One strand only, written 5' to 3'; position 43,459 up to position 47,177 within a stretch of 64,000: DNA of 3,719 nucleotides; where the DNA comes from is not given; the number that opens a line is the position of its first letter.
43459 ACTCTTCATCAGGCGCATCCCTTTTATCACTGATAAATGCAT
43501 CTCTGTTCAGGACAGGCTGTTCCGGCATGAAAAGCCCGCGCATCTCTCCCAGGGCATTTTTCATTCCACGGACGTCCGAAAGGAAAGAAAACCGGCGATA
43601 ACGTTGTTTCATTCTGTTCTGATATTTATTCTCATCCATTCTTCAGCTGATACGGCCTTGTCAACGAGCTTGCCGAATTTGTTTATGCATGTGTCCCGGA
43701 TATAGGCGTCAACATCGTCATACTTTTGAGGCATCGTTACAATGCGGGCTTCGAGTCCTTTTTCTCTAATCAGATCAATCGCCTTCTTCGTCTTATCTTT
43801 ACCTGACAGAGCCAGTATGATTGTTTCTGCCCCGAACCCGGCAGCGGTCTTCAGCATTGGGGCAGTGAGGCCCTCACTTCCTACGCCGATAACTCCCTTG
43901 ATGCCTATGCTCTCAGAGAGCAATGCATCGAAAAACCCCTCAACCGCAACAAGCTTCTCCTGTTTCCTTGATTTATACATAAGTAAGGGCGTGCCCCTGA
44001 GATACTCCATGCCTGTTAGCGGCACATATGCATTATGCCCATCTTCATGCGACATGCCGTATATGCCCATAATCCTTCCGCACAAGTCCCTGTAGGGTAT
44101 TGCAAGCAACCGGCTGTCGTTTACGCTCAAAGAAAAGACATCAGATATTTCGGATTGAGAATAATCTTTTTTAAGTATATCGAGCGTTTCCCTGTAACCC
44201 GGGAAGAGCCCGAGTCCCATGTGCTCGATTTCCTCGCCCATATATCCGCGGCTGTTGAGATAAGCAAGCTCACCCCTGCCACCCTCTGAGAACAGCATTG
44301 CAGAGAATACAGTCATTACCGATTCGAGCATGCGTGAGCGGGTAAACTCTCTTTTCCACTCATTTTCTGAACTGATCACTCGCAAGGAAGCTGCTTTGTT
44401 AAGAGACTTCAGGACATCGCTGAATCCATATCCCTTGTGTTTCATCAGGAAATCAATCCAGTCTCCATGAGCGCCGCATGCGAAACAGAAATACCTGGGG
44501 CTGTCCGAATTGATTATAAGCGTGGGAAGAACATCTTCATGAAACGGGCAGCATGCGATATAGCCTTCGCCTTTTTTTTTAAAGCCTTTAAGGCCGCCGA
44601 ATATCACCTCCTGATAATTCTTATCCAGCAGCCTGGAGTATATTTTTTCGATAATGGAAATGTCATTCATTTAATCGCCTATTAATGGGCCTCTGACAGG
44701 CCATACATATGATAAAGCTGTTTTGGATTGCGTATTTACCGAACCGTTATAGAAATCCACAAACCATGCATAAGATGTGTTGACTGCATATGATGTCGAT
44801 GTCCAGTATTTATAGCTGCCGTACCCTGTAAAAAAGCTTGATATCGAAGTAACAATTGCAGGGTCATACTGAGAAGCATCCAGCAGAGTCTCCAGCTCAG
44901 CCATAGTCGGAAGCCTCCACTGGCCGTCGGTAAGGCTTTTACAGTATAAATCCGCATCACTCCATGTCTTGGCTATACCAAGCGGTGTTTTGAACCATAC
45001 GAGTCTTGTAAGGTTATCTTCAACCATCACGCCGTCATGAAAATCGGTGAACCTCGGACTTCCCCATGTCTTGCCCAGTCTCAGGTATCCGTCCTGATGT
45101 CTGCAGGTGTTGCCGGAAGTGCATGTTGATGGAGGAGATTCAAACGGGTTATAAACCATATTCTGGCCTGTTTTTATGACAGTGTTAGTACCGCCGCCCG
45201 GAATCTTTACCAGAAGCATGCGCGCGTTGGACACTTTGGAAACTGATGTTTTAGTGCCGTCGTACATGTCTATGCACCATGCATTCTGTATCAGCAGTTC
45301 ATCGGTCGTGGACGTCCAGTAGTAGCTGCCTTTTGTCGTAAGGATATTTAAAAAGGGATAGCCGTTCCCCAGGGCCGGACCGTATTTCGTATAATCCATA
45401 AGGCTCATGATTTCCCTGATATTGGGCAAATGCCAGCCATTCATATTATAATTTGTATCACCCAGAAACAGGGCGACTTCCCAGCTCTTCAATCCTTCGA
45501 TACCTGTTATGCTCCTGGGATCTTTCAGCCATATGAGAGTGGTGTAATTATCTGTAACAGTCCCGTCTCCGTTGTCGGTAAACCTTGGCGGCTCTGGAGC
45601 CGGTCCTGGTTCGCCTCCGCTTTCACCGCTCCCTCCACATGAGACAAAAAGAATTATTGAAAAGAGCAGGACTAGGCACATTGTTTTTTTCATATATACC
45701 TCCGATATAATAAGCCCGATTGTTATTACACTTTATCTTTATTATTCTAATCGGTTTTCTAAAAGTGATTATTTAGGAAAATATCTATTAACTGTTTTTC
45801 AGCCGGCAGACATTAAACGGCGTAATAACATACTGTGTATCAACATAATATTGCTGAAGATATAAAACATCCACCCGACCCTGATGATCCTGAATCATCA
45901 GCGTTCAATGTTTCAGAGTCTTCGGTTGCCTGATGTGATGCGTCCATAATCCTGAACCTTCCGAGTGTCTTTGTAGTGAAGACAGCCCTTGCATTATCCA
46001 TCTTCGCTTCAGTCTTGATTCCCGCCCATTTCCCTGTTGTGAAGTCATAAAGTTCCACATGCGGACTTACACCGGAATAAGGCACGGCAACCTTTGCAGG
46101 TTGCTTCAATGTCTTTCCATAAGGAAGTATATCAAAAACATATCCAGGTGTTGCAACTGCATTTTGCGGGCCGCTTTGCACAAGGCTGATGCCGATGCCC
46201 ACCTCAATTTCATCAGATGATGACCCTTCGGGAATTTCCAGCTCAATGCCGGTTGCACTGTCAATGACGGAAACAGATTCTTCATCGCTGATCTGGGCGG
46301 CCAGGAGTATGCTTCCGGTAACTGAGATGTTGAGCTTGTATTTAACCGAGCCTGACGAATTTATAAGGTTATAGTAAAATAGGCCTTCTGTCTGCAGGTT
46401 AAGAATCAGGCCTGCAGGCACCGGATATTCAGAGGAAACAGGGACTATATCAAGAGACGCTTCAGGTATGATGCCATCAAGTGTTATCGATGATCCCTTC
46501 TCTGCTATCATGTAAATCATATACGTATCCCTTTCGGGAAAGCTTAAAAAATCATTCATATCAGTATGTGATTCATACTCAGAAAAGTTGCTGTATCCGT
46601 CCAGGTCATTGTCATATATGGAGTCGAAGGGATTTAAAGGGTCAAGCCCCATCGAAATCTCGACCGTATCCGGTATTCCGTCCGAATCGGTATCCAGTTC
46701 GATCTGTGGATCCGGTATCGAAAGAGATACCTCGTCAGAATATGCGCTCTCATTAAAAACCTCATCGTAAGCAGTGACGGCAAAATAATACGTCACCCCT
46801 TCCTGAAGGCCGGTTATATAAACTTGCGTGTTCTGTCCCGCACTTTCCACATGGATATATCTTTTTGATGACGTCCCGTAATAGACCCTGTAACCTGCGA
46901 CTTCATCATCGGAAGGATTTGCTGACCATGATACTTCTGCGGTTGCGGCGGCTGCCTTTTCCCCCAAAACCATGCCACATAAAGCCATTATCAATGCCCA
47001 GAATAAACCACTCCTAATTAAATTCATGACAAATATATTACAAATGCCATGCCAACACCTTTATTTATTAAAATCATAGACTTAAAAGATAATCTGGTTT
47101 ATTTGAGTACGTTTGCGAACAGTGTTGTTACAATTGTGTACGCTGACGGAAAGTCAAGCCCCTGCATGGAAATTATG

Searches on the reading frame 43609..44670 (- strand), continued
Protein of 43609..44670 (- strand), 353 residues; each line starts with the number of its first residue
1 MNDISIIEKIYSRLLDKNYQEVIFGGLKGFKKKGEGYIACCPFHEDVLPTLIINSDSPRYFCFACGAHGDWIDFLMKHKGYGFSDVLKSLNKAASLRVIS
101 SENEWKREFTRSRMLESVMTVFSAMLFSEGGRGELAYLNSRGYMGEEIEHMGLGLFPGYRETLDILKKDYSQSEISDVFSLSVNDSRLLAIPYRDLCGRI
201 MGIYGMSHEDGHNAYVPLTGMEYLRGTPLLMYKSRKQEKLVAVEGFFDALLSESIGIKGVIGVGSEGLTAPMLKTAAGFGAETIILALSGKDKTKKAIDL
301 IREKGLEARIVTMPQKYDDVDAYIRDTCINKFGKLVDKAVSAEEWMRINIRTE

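Call 63: search_protein_families(library=padloc, proteins=[window:43609-44670:-], max_evalue=0.01)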
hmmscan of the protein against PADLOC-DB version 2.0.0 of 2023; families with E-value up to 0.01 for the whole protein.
window:43609-44670:- (353 aa): 2 families
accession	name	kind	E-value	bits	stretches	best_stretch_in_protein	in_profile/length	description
PDLC03767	RT_UG29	-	2.1e-18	63.1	1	31-157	27-152/2280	DRT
PDLC03800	RTasDnaG-like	-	1.3e-11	41.9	1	39-175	70-215/550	DRT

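Call 64: find_related_loci(query=A1, collection=viral_contigs, flank=5000)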
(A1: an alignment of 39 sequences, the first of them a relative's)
Query A1 (353 aa) in viral_contigs; peptide patterns used: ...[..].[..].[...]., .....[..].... (x = any residue, [..] = any of these).
68 stretches matched a pattern; 39 encode a relative of the query (tblastn E <= 1e-3); 39 distinct loci.
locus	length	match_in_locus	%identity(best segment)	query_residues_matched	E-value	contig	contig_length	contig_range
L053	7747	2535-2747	37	23-93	3e-11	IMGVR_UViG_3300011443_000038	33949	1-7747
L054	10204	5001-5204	39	1-75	5e-10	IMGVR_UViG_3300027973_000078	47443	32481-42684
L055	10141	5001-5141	47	30-76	1e-9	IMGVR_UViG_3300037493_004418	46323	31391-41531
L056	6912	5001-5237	36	16-91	1e-8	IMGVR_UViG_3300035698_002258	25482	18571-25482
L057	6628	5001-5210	39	30-98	6e-8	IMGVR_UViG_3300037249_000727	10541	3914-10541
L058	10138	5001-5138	43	35-71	1e-6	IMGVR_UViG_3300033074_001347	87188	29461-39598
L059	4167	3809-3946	35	41-86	1e-6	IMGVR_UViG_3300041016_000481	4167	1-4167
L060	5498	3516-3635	38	41-80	2e-6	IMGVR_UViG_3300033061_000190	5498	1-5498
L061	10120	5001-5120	38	41-80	2e-6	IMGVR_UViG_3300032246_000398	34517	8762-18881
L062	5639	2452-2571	38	41-80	2e-6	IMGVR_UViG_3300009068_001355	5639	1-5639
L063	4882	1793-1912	38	41-80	3e-6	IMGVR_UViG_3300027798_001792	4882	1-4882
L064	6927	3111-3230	38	41-80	3e-6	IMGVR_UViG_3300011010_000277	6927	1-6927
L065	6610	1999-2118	38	41-80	3e-6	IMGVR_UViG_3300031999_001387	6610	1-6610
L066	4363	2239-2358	38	41-80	3e-6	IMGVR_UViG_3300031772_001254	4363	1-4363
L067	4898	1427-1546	38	41-80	3e-6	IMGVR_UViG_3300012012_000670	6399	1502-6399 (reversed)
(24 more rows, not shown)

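Call 68: search_protein_families(library=ncbifam, proteins=[L007:11085-12209:+, L022:8934-9959:+, L007:12329-13099:+, L007:13141-15000:+], max_evalue=0.00001)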
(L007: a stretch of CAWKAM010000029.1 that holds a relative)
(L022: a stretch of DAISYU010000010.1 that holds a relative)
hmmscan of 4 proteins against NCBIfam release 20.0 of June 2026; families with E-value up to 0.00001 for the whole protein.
L007:11085-12209:+ (374 aa): 11 families
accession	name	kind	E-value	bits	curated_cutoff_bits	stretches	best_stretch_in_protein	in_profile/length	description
TIGR02032.1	GG-red-SF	subfamily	9.9e-19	68.1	158.8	1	10-306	4-295/297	geranylgeranyl reductase family protein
NF004834.1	PRK06185.1-3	subfamily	1.7e-08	33.7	500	1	7-159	8-168/420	FAD-dependent oxidoreductase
NF041160.1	DGGPL_Thplmales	equivalog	2.3e-08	33.4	780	0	234-339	241-341/396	digeranylgeranylglycerophospholipid reductase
NF004835.0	PRK06185.1-4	equivalog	6.4e-08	31.8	601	1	7-158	11-170/411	FAD-dependent oxidoreductase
NF004833.1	PRK06185.1-1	subfamily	2.8e-07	29.6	488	1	9-159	5-164/403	FAD-dependent oxidoreductase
NF006130.0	PRK08274.1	equivalog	8.9e-07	28.1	369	0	102-160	133-193/467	FAD-dependent tricarballylate dehydrogenase TcuA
NF004832.0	PRK06184.1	subfamily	1.2e-06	27.6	476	1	7-59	7-61/506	hypothetical protein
NF004789.0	PRK06134.1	subfamily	1.7e-06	26.9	747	0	9-43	15-49/581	FAD-dependent oxidoreductase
NF049967.1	QhpG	equivalog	4.3e-06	25.9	240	1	10-155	2-136/423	flavin-dependent monooxygenase QhpG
NF005548.0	PRK07208.1-4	equivalog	6.7e-06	25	389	1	8-69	5-64/488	hypothetical protein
NF004828.0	PRK06183.1-2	equivalog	8.3e-06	24.4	853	0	8-159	14-170/568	bifunctional 3-(3-hydroxy-phenyl)propionate/3-hydroxycinnamic acid hydroxylase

L022:8934-9959:+ (341 aa): 6 families
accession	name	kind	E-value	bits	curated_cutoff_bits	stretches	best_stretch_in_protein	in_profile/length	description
TIGR00884.1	guaA_Cterm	equivalog_domain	1.6e-89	300.3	338.75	1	35-339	1-308/310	glutamine-hydrolyzing GMP synthase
NF000848.1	PRK00074.1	equivalog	3.2e-84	283.4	400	1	14-339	178-510/512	glutamine-hydrolyzing GMP synthase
TIGR00268.2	TIGR00268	equivalog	1.7e-12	47.2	150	1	56-253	19-200/259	ATP-dependent sacrificial sulfur transferase LarE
NF010587.0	PRK13980.1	equivalog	2.2e-08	33.6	255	1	34-113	15-95/267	NAD+ synthase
TIGR00552.1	nadE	equivalog_domain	1.3e-06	27.8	63.65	0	53-119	25-93/251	NAD(+) synthase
NF010367.0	PRK13795.1-2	equivalog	5.1e-06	25.2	456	1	55-127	247-318/584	hypothetical protein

L007:12329-13099:+ (256 aa): 0 families

L007:13141-15000:+ (619 aa): 186 families (the best 25 are shown)
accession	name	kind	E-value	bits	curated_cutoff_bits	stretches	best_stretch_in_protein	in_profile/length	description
NF000355.4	ribo_prot_ABC_F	equivalog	3e-105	353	380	3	256-469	285-497/499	ribosomal protection-like ABC-F family protein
NF011646.0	PRK15064.1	equivalog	1.9e-100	336.8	762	2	119-489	155-526/530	ABC-F family ATPase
NF007921.0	PRK10636.1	equivalog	8.8e-96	321.6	917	2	100-611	130-629/638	ABC transporter ATP-binding protein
TIGR03719.1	ABC_ABC_ChvD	subfamily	7.2e-90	302.1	806.75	2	96-488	140-531/552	energy-dependent translational throttle protein EttA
NF008775.0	PRK11819.1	equivalog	1.4e-89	301.2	599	2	98-487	144-532/556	energy-dependent translational throttle protein EttA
NF050005.1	ABC_ATPase_Uup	equivalog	9.1e-89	298.3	900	2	92-600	128-633/636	ATP-binding cassette ATPase Uup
NF000170.2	ABCF_Vga_all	exception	2.5e-85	286.9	725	2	243-489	234-471/521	Vga family ABC-F type ribosomal protection protein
NF008358.0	PRK11147.1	equivalog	6.2e-85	285.7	936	2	92-601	128-630/635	ABC transporter ATP-binding protein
NF043038.1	ABCF_CplR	exception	3.3e-71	240.6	780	3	246-532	252-519/544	ABC-F type ribosomal protection protein CplR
NF000171.1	ABCF_producer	exception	1.9e-70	237.9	800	4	98-241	142-289/541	TlrC/CarA/OleB/SrmB family ABC-F type ribosomal protection protein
NF000168.2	ABCF_Msr_all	exception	2.5e-68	230.9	680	2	203-467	219-474/487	Msr family ABC-F type ribosomal protection protein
NF000514.1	ABCF_OptrA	exception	3.5e-68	230.5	1450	1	99-560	162-616/655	ABC-F type ribosomal protection protein OptrA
NF000169.2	ABCF_Sal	exception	5.3e-68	230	725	2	107-465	118-495/542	Sal family ABC-F type ribosomal protection protein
NF000166.1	ABCF_CarA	exception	3e-60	204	1050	3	305-458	382-532/556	ABC-F type ribosomal protection protein Car(A)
NF000167.2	ABCF_Lsa_all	exception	1.6e-56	192.3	750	3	284-488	5-203/492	Lsa family ABC-F type ribosomal protection protein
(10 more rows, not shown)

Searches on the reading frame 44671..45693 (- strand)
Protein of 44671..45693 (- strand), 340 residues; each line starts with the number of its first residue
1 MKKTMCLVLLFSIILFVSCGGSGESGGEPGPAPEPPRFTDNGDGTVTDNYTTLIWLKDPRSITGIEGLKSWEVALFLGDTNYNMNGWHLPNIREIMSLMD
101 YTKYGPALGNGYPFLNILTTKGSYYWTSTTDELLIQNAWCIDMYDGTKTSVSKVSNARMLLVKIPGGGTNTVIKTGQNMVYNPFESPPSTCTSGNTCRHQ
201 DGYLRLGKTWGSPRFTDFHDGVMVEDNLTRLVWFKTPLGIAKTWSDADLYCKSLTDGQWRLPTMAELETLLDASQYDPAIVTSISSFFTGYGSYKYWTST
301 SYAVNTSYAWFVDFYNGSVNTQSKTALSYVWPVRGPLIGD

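Call 3: search_protein_families(library=pfam, proteins=[window:44671-45693:-], max_evalue=0.01)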
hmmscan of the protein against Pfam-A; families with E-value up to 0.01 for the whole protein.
window:44671-45693:- (340 aa): 1 family
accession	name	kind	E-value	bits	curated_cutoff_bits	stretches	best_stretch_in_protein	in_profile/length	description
PF07603.17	Lcl_C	-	2.5e-44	150.7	34.9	2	223-334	2-117/117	Lcl C-terminal domain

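Call 4: search_protein_families(library=ncbifam, proteins=[window:44671-45693:-], max_evalue=0.01)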
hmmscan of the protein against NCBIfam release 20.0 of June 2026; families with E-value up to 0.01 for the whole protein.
window:44671-45693:- (340 aa): 2 families
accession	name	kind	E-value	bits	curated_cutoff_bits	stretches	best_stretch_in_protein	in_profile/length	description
NF047850.1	Lsa25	exception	0.0004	20.3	260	0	249-331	120-204/207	surface adhesin Lsa25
NF052322.1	FimD_tip_adhes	equivalog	0.0013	17.5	170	1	255-318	591-646/664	fimbrial tip adhesin FimD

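Call 63: search_protein_families(library=padloc, proteins=[window:44671-45693:-], max_evalue=0.01)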
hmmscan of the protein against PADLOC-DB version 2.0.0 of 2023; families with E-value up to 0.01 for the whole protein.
window:44671-45693:- (340 aa): 0 families

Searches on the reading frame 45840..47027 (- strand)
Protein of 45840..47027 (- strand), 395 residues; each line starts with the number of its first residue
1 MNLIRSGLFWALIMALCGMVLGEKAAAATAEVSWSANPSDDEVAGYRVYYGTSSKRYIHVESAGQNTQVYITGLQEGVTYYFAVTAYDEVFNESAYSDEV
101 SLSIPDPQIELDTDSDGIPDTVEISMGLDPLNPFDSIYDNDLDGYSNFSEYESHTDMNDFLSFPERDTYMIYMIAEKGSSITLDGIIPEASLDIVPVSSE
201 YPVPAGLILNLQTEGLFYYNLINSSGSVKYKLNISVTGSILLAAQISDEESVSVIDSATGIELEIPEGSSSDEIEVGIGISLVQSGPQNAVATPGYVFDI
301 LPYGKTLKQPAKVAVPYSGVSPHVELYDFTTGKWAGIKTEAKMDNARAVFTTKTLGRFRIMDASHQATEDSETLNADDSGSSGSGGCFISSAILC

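Call 3: search_protein_families(library=pfam, proteins=[window:45840-47027:-], max_evalue=0.01)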
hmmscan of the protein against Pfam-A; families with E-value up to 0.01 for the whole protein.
window:45840-47027:- (395 aa): 2 families
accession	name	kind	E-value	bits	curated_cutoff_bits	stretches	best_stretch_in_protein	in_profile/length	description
PF00041.27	fn3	-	3e-08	34.2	25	1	28-100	14-81/84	Fibronectin type III domain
PF16656.11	Pur_ac_phosph_N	-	0.0021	19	30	1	29-95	14-84/93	Purple acid Phosphatase, N-terminal domain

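Call 4: search_protein_families(library=ncbifam, proteins=[window:45840-47027:-], max_evalue=0.01)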
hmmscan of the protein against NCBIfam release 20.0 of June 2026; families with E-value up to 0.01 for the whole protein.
window:45840-47027:- (395 aa): 4 families
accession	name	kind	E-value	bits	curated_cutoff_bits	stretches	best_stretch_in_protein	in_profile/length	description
NF041611.1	exoglucan_CbhB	equivalog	1.9e-05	22.9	1950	1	25-120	717-805/997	exoglucanase CbhB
NF045522.1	MXAN_2561_fam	equivalog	4.2e-05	23.2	150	1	38-101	191-255/304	MXAN_2561 family MXYO-CTERM-anchored protein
NF047639.1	throspo3_MtsD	equivalog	9.1e-05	20.8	800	1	111-157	481-527/651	cell-cell cohesion protein MtsD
NF042425.1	Amuc_1099_fam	equivalog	0.00029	20.5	50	1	117-165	107-155/321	Amuc_1099 family pilus-like system protein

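Call 63: search_protein_families(library=padloc, proteins=[window:45840-47027:-], max_evalue=0.01)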
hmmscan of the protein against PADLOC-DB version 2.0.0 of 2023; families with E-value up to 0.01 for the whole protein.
window:45840-47027:- (395 aa): 0 families
